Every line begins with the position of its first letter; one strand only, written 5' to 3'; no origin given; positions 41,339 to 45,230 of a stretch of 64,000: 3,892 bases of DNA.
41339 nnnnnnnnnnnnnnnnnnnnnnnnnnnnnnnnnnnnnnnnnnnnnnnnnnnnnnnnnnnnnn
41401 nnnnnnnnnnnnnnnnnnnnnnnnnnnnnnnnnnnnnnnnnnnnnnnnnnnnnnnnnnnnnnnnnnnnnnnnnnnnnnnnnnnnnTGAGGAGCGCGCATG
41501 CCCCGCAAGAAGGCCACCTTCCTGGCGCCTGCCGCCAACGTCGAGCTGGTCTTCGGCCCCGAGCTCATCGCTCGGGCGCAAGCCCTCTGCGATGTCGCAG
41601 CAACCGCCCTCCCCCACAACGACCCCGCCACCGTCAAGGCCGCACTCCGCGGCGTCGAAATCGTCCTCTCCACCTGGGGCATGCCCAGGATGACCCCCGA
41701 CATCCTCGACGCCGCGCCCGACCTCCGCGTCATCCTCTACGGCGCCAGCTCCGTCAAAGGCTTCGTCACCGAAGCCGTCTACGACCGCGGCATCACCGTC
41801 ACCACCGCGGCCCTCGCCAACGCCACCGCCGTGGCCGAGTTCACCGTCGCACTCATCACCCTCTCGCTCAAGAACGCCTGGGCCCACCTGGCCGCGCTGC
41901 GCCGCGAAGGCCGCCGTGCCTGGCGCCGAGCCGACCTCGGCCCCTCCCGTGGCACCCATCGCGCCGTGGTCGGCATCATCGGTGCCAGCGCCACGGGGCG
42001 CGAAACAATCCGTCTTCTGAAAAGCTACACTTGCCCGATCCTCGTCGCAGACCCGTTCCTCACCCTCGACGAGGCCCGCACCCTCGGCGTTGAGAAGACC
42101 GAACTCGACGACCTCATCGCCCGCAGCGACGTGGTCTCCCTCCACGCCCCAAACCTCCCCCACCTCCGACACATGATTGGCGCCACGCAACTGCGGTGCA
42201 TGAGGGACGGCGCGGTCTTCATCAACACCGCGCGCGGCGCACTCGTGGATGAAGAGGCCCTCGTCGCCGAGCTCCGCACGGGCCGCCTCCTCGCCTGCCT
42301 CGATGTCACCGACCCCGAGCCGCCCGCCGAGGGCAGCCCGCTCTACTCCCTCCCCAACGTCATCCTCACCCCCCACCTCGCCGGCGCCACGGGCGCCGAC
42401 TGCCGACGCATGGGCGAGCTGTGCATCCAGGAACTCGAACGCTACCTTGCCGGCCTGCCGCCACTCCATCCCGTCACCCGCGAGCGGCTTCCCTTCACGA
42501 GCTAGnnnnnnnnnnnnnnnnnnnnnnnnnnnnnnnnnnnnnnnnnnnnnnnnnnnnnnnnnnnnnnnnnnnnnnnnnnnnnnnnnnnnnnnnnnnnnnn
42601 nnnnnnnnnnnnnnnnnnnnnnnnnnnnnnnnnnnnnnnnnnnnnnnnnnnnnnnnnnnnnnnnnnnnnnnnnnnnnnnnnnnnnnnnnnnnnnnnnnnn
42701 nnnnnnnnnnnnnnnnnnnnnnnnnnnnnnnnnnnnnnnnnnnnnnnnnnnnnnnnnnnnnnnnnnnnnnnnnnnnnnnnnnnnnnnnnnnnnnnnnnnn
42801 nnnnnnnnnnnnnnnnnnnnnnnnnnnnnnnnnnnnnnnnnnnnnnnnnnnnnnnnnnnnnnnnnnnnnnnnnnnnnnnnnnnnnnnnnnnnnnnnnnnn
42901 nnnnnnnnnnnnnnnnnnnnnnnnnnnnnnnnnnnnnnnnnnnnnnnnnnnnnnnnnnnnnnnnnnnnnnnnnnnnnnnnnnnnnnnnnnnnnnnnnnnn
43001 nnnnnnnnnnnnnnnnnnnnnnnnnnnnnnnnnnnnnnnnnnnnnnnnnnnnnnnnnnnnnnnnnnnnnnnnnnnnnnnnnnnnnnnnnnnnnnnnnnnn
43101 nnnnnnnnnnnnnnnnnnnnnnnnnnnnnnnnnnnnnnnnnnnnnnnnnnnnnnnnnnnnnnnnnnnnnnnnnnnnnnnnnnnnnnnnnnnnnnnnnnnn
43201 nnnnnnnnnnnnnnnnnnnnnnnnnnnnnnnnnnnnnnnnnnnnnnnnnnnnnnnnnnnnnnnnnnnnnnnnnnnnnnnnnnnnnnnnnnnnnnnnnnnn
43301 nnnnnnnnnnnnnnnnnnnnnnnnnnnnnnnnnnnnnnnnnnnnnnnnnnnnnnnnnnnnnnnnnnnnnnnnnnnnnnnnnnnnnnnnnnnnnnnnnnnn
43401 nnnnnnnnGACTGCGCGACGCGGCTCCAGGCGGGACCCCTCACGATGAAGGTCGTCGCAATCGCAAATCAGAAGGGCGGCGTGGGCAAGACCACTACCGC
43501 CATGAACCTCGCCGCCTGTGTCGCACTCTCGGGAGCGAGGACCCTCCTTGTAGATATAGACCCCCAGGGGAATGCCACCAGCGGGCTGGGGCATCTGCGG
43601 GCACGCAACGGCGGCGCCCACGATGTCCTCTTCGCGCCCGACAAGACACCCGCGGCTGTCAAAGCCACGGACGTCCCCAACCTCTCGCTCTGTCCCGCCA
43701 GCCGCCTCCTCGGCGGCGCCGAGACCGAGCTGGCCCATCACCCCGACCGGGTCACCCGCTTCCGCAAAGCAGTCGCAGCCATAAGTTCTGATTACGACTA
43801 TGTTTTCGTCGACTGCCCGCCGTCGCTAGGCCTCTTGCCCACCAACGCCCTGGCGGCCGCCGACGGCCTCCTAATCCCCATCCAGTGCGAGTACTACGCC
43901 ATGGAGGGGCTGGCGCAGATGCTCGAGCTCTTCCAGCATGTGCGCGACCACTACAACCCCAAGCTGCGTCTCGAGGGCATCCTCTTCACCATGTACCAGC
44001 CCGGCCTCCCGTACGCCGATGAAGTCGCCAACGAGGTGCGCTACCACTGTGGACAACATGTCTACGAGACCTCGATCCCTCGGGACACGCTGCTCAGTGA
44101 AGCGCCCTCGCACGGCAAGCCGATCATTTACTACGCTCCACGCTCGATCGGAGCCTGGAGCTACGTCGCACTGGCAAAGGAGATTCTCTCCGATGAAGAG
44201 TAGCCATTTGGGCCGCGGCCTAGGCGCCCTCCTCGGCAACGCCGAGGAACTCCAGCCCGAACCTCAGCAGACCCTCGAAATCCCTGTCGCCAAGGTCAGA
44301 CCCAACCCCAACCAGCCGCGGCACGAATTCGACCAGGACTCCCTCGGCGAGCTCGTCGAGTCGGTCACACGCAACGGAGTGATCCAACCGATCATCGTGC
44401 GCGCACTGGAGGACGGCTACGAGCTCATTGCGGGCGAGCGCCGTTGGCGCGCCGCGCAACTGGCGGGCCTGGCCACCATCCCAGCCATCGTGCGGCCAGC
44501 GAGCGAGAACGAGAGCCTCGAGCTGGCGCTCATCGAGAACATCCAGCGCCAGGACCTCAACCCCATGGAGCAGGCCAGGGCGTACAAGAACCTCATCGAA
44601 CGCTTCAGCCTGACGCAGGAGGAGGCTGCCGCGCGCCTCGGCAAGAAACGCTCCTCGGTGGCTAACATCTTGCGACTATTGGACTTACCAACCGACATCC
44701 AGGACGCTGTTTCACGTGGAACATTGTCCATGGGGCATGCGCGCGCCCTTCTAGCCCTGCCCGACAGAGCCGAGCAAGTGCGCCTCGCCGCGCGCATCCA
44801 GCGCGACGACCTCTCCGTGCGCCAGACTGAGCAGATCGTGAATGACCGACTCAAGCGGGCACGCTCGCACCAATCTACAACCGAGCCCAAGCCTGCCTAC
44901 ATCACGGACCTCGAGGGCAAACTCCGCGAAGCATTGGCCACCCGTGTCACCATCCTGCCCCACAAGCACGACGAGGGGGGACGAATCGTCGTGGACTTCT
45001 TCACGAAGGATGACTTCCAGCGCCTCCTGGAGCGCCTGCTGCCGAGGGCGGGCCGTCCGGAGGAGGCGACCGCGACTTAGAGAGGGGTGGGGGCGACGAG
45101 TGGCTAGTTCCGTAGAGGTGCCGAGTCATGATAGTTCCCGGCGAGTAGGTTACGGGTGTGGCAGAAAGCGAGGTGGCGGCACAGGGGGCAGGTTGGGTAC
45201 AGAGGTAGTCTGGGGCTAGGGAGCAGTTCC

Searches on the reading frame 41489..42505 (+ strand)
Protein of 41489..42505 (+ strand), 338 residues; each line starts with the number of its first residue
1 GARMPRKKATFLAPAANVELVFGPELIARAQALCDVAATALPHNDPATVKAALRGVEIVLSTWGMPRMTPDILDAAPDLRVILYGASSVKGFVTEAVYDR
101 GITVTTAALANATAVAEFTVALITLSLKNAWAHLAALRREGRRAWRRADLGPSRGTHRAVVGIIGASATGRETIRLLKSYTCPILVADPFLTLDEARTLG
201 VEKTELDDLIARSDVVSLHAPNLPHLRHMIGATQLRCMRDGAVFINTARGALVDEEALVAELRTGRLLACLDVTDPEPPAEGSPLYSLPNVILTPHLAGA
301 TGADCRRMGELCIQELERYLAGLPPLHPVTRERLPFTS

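Call 58: search_protein_families(library=pfam, proteins=[window:41489-42505:+], max_evalue=0.01)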
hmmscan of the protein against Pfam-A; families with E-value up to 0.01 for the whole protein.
window:41489-42505:+ (338 aa): 2 families
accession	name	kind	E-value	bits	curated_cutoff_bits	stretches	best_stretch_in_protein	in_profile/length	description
PF02826.25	2-Hacid_dh_C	-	3e-44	151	25.1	1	141-298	18-178/178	D-isomer specific 2-hydroxyacid dehydrogenase, NAD binding domain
PF00389.36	2-Hacid_dh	-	4.5e-10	39.8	24.6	1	35-329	21-133/134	D-isomer specific 2-hydroxyacid dehydrogenase, catalytic domain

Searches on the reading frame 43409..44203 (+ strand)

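Call 58: search_protein_families(library=pfam, proteins=[window:43409-44203:+], max_evalue=0.01)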
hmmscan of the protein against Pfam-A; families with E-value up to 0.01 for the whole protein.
window:43409-44203:+ (264 aa): 9 families
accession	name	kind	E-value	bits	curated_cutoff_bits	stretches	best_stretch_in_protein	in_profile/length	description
PF13614.12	AAA_31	-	5.9e-54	183.1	27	1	13-187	1-176/177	AAA domain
PF01656.29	CbiA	-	6.9e-27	94.3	25.4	1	16-239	1-125/125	CobQ/CobB/MinD/ParA nucleotide binding domain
PF06564.18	CBP_BcsQ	-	1.1e-13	51.7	21.3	1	13-257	1-231/234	Cellulose biosynthesis protein BcsQ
PF09140.17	MipZ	-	1.5e-11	44.5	20.7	2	15-53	2-40/262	ATPase MipZ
PF10609.15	ParA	-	1.3e-09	38.3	27.1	1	14-141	4-124/246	NUBPL iron-transfer P-loop NTPase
PF00142.24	Fer4_NifH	-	2.1e-07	31.2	25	1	21-59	7-45/271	4Fe-4S iron sulfur cluster binding proteins, NifH/frxC family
PF02374.21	ArsA_ATPase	-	2.4e-05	24.1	24.3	1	21-54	8-41/305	Anion-transporting ATPase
PF07015.17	VirC1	-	0.0012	18.7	24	1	13-51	1-39/231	VirC1 protein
PF13481.12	AAA_25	-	0.0015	18.6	27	1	12-47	31-65/195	AAA domain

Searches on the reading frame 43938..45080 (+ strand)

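Call 98: search_protein_families(library=pfam, proteins=[window:43938-45080:+], max_evalue=0.001)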
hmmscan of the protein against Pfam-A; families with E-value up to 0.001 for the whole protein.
window:43938-45080:+ (380 aa): 3 families
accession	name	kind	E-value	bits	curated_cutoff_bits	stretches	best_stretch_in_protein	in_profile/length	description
PF17762.8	HTH_ParB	-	2.3e-38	130.9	22.6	1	205-304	1-100/102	ParB HTH domain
PF02195.25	ParB_N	-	1.7e-35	121.3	26.3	1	112-203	3-95/95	ParB N-terminal domain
PF23552.2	ParB_C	-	1.4e-05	24.9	23.8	1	321-367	4-49/50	ParB dimerisation domain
